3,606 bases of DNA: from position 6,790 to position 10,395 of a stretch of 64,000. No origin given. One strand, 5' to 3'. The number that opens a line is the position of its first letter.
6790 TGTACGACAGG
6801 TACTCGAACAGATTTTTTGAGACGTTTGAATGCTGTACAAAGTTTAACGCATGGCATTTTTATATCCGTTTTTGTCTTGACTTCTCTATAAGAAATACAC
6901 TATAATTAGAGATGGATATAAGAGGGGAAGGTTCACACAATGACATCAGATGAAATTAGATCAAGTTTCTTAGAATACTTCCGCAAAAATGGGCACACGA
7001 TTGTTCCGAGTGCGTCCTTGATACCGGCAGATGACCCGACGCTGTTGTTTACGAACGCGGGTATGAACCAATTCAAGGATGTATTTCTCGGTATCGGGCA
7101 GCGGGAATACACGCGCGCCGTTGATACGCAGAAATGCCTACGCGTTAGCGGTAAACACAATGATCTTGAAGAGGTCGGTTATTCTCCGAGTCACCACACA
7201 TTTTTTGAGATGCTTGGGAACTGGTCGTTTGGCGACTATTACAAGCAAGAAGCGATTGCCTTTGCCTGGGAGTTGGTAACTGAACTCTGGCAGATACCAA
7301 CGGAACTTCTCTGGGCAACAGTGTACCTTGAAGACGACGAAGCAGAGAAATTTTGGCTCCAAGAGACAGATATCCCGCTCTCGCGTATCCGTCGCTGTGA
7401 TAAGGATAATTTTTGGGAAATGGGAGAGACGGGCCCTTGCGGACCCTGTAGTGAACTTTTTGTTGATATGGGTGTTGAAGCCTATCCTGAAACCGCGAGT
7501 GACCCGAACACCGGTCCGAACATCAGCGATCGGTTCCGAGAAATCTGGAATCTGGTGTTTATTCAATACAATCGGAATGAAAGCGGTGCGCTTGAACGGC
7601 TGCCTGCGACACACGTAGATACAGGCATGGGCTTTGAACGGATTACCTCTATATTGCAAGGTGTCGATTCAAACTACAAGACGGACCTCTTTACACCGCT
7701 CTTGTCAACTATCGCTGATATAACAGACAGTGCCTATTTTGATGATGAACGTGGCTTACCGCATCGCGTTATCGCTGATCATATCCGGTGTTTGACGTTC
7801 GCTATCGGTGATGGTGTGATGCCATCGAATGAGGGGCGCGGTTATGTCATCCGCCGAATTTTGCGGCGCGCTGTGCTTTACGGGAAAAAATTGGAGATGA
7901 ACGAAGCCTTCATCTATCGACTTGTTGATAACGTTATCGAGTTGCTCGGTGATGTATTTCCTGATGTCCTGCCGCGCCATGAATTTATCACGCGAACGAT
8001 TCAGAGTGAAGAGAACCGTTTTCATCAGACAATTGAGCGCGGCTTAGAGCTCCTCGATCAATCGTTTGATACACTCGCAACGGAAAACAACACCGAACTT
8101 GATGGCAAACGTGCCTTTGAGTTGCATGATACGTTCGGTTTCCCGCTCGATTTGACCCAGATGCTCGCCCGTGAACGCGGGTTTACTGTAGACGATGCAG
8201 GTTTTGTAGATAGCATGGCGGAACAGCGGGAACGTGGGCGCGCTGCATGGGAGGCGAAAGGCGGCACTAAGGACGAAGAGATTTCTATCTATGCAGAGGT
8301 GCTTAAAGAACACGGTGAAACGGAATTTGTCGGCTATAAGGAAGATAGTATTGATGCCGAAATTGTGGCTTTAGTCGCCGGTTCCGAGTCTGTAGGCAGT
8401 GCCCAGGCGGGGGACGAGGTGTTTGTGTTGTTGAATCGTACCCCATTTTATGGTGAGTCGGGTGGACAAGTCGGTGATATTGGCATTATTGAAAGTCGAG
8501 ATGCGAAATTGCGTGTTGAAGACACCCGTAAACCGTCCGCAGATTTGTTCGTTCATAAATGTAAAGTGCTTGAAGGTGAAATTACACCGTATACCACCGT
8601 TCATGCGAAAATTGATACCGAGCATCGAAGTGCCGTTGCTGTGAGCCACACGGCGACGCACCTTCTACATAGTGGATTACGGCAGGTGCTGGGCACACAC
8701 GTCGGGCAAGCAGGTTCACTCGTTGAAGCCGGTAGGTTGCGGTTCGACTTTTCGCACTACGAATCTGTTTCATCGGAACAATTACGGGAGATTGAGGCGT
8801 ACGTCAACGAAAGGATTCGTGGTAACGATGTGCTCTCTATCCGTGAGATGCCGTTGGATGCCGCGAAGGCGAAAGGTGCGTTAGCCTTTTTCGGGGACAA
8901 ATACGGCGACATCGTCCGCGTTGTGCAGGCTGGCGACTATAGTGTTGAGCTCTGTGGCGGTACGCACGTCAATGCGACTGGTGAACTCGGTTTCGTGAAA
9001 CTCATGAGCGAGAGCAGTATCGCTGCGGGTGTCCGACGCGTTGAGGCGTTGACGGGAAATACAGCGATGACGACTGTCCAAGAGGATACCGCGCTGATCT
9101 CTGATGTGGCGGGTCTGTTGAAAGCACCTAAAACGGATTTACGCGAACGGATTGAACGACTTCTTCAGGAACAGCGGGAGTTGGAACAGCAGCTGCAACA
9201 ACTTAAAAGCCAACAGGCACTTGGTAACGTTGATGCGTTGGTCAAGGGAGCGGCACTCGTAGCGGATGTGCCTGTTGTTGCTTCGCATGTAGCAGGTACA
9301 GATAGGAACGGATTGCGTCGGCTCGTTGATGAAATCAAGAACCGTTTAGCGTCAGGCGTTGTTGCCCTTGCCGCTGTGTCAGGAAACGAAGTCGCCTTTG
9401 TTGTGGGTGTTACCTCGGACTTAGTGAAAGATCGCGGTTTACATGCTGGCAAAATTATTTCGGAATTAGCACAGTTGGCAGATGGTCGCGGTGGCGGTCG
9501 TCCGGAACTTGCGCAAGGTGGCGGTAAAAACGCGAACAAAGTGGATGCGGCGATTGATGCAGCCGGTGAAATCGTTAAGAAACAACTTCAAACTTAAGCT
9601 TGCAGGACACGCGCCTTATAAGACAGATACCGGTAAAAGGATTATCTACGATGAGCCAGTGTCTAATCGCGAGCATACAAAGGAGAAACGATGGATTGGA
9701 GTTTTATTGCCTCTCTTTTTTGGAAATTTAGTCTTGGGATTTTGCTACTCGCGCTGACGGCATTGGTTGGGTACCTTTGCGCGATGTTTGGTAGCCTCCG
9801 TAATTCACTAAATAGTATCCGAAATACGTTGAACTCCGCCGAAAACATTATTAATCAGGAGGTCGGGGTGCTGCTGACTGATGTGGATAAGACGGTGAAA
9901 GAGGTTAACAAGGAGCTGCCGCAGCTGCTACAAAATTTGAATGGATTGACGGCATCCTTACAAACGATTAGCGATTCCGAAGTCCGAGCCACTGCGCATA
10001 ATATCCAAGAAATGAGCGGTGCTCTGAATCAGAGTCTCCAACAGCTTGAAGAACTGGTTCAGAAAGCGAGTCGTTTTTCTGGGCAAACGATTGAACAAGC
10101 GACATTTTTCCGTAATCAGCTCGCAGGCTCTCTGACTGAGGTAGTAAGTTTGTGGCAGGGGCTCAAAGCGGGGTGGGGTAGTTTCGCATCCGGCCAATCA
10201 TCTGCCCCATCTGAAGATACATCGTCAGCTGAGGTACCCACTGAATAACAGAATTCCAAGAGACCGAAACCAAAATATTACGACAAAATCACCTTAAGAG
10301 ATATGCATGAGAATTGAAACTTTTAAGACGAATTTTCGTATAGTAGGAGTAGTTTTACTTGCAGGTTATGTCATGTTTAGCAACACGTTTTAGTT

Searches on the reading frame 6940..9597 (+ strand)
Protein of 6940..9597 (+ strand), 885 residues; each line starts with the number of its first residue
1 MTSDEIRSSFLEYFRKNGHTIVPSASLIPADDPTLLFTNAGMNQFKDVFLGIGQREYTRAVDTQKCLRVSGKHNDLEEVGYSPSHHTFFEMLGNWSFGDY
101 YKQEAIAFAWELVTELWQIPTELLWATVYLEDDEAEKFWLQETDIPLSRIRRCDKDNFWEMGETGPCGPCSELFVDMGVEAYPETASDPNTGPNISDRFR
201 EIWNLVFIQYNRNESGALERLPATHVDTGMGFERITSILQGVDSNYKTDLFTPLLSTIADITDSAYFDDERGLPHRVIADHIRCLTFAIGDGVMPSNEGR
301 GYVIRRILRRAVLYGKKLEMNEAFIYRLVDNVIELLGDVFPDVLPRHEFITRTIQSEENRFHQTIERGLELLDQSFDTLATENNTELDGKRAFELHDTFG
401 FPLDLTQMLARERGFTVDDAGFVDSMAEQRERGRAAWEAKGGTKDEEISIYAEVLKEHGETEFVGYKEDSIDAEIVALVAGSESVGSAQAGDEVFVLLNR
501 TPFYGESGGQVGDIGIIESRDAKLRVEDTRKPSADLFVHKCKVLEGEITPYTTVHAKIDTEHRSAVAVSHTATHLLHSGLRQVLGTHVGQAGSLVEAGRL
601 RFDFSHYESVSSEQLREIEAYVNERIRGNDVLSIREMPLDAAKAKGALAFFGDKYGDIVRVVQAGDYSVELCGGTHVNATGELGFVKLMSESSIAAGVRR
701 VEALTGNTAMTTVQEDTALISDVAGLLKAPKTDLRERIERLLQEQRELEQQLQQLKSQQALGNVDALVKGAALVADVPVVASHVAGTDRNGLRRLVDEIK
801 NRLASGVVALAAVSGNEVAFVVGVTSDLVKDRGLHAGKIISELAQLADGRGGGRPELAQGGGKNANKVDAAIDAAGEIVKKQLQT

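Call 12: search_protein_families(library=pfam, proteins=[window:6940-9597:+])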
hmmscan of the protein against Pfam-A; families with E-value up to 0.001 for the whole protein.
window:6940-9597:+ (885 aa): 3 families
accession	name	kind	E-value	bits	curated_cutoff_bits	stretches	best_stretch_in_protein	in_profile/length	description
PF01411.24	tRNA-synt_2c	-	2e-209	697.1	30.3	1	5-561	1-551/552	tRNA synthetases class II (A)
PF07973.19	tRNA_SAD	-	3.8e-17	62.4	24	1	659-702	1-44/44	Threonyl and Alanyl tRNA synthetase second additional domain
PF02272.25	DHHA1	-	4.2e-16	59.7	25.9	1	777-881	2-102/102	DHHA1 domain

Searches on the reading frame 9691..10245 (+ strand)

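Call 81: search_protein_families(library=pfam, proteins=[window:9691-10245:+], max_evalue=0.00001)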
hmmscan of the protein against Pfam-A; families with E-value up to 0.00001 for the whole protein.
window:9691-10245:+ (185 aa): 1 family
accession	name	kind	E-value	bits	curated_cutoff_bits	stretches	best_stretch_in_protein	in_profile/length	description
PF06103.16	DUF948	-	2.5e-08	34.4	37.2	1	17-96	5-83/89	Bacterial protein of unknown function (DUF948)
